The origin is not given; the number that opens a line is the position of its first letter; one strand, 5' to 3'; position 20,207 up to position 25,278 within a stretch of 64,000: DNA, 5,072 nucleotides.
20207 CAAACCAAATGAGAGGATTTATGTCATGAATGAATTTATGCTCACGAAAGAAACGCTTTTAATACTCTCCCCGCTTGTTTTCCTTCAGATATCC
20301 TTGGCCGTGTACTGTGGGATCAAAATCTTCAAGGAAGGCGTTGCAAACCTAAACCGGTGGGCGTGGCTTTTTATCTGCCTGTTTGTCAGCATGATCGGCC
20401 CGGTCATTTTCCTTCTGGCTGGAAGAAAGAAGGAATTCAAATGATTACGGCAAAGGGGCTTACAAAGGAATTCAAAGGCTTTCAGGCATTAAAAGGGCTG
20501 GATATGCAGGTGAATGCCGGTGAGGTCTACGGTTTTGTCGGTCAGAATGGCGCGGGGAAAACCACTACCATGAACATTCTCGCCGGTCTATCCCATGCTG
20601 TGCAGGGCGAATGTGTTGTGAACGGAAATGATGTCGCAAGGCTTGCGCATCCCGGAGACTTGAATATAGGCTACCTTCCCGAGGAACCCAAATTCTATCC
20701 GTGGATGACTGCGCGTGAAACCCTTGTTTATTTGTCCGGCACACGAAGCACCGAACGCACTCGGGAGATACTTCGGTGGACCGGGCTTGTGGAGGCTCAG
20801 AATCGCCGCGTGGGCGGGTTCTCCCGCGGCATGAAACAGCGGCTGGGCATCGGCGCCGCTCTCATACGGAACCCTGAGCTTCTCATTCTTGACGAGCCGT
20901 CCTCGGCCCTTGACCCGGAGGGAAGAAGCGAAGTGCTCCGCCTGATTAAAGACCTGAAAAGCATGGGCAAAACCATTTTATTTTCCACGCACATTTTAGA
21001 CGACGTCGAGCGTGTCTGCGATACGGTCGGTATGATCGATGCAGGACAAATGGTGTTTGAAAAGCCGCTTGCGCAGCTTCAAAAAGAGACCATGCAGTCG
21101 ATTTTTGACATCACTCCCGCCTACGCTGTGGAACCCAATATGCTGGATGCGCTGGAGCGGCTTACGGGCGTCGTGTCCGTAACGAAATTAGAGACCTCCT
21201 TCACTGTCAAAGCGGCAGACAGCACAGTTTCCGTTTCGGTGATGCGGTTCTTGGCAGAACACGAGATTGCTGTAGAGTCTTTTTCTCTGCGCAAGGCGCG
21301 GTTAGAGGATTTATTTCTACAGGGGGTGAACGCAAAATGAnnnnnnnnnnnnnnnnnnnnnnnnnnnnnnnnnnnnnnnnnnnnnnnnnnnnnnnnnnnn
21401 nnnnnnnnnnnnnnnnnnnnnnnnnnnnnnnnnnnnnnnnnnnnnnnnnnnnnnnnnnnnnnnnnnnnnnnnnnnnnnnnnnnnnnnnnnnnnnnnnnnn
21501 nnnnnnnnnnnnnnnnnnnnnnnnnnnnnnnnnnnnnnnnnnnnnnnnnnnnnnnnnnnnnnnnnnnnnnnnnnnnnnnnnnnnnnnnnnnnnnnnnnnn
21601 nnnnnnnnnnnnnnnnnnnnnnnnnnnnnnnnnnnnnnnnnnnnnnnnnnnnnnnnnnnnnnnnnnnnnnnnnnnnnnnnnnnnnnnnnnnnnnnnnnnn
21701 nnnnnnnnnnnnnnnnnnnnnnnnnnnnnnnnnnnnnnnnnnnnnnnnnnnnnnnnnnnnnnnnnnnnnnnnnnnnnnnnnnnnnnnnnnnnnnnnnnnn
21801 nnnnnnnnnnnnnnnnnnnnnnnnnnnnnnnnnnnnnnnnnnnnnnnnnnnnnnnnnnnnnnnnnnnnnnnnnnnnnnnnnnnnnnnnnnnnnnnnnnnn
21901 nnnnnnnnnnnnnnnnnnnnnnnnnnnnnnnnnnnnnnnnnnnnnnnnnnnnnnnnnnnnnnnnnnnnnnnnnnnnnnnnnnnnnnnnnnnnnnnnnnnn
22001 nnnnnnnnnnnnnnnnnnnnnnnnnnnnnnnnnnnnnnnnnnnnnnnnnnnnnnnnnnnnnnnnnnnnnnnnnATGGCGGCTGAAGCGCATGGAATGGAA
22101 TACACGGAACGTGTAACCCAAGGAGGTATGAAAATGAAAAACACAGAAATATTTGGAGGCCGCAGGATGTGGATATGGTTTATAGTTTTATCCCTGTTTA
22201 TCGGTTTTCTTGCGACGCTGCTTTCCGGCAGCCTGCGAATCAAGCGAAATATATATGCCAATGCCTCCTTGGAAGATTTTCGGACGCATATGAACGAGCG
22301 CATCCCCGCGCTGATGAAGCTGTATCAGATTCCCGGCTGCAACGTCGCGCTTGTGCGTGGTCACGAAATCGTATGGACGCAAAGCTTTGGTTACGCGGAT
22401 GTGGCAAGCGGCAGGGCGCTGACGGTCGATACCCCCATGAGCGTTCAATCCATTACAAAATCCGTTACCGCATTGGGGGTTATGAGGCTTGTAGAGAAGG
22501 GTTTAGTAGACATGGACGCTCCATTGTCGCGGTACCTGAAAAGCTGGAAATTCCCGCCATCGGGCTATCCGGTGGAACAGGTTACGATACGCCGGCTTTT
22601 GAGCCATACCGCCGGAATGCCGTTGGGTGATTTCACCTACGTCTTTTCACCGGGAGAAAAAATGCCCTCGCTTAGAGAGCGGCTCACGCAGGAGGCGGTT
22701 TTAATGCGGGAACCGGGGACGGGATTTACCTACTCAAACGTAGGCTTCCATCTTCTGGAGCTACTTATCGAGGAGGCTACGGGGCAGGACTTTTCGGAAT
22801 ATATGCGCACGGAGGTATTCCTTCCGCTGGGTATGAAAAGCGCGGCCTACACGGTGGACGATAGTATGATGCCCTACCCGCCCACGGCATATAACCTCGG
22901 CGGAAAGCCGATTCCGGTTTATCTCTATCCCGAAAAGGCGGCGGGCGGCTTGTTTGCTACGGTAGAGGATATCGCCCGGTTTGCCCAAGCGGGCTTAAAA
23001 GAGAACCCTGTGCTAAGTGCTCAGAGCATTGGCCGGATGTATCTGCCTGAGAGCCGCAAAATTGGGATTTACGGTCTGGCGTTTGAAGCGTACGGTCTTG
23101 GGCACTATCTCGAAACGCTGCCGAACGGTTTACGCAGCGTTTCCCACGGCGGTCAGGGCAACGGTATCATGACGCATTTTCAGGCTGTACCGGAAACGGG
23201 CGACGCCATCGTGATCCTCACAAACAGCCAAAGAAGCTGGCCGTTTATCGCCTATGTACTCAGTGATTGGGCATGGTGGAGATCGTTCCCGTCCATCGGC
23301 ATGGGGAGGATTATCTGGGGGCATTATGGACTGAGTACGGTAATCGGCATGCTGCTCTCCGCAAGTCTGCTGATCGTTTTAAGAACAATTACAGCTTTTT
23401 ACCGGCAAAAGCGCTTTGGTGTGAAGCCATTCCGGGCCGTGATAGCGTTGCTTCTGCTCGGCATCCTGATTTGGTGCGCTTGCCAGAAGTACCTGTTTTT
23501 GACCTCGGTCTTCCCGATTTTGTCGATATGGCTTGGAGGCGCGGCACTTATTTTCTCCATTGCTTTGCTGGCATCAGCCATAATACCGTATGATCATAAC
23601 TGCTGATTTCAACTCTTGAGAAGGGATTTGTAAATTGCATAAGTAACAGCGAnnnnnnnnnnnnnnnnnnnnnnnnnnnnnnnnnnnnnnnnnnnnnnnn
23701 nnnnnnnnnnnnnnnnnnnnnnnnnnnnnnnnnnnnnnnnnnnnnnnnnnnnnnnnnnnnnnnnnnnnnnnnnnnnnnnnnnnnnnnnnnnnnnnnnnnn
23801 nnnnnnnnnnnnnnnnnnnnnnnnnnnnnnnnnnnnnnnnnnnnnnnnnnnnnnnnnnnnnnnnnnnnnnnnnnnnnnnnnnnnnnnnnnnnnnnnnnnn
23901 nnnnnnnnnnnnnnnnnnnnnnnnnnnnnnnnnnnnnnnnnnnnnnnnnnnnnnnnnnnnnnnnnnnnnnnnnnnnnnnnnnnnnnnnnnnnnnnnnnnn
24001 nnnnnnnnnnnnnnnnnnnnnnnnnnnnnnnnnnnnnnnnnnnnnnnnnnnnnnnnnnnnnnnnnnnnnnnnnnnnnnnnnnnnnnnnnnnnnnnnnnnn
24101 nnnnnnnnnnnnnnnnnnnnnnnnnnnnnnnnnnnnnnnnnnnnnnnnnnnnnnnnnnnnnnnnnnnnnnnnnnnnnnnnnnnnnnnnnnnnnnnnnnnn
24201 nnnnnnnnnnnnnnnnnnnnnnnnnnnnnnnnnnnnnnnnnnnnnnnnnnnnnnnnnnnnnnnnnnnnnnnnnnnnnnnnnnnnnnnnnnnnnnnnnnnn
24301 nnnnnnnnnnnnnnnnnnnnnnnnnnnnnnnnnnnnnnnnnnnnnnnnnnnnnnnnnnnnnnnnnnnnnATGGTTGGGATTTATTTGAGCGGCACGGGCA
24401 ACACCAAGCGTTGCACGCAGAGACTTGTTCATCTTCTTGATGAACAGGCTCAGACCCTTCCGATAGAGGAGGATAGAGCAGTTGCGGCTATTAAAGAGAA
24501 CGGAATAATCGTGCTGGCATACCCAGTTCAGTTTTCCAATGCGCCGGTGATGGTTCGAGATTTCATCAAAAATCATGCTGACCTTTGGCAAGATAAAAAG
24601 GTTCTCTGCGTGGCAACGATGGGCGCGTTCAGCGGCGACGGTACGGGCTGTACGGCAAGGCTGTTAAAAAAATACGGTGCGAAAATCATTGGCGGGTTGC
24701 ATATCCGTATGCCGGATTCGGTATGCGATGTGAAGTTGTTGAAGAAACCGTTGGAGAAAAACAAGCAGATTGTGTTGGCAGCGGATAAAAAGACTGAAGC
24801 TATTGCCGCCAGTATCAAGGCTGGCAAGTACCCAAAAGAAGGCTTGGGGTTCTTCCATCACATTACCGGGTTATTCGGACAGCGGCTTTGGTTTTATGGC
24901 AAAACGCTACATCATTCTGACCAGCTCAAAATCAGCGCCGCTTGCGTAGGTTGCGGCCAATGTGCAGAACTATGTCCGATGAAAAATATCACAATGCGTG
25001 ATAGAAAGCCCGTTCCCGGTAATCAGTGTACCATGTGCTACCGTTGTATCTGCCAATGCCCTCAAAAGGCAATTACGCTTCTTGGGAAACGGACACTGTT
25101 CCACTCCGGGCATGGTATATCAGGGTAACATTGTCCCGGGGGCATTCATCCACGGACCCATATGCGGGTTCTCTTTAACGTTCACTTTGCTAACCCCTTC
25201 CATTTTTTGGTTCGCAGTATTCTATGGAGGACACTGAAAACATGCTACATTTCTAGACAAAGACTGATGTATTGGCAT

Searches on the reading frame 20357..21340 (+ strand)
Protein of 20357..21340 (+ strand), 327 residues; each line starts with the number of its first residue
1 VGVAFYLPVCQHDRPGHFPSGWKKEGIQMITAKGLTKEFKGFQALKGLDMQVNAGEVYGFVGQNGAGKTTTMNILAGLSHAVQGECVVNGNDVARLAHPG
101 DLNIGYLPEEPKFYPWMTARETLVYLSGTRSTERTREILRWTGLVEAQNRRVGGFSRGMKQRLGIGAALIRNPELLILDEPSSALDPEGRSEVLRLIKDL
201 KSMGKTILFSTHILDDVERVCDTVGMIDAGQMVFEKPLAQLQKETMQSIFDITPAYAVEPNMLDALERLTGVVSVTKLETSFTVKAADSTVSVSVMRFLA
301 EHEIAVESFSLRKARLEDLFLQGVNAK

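Call 94: search_protein_families(library=pfam, proteins=[window:20357-21340:+])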
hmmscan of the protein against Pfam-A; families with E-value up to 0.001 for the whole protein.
window:20357-21340:+ (327 aa): 3 families
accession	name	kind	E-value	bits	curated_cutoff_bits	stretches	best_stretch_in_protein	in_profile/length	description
PF00005.33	ABC_tran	-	3.7e-31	109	25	1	45-182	1-136/137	ABC transporter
PF13304.12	AAA_21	-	1e-13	52.5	27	1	145-212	228-298/304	AAA domain, putative AbiEii toxin, Type IV TA system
PF13732.12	DrrA1-3_C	-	2.2e-06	28.7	27.4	1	256-322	15-79/81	ATP-binding protein DrrA1-3-like, C-terminal domain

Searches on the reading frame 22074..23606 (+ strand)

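Call 94: search_protein_families(library=pfam, proteins=[window:22074-23606:+])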
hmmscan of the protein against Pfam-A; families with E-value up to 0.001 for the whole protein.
window:22074-23606:+ (510 aa): 1 family
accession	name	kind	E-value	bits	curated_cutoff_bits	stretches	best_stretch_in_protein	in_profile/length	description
PF00144.29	Beta-lactamase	-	6.6e-64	216.6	27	1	75-388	3-313/329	Beta-lactamase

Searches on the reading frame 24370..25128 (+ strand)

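Call 94: search_protein_families(library=pfam, proteins=[window:24370-25128:+])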
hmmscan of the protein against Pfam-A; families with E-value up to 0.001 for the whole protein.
window:24370-25128:+ (252 aa): 9 families
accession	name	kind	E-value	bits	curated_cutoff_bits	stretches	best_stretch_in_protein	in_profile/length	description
PF12724.12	Flavodoxin_5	-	1.6e-07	32.2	27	1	4-86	3-86/145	Flavodoxin domain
PF00037.32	Fer4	-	2.8e-06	27.3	21.1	1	191-207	7-23/24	4Fe-4S binding domain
PF13187.11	Fer4_9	-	1.2e-05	25.7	27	1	191-235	1-52/52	4Fe-4S dicluster domain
PF12838.12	Fer4_7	-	2.5e-05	25.1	27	1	192-234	2-52/52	4Fe-4S dicluster domain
PF12641.12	Flavodoxin_3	-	7.2e-05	23.1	27.5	1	4-88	3-81/160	Flavodoxin domain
PF25160.1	LdpA_Fe-S-bd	-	0.00011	22.3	27.6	1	188-211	24-47/49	LdpA Fe-S cluster-binding domain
PF13484.11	Fer4_16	-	0.00017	22.7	30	0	192-210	2-20/66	4Fe-4S double cluster binding domain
PF14697.11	Fer4_21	-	0.0005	20.6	35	0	188-209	37-59/59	4Fe-4S dicluster domain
PF13237.11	Fer4_10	-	0.0005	20.4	25.5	0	189-231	6-53/53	4Fe-4S dicluster domain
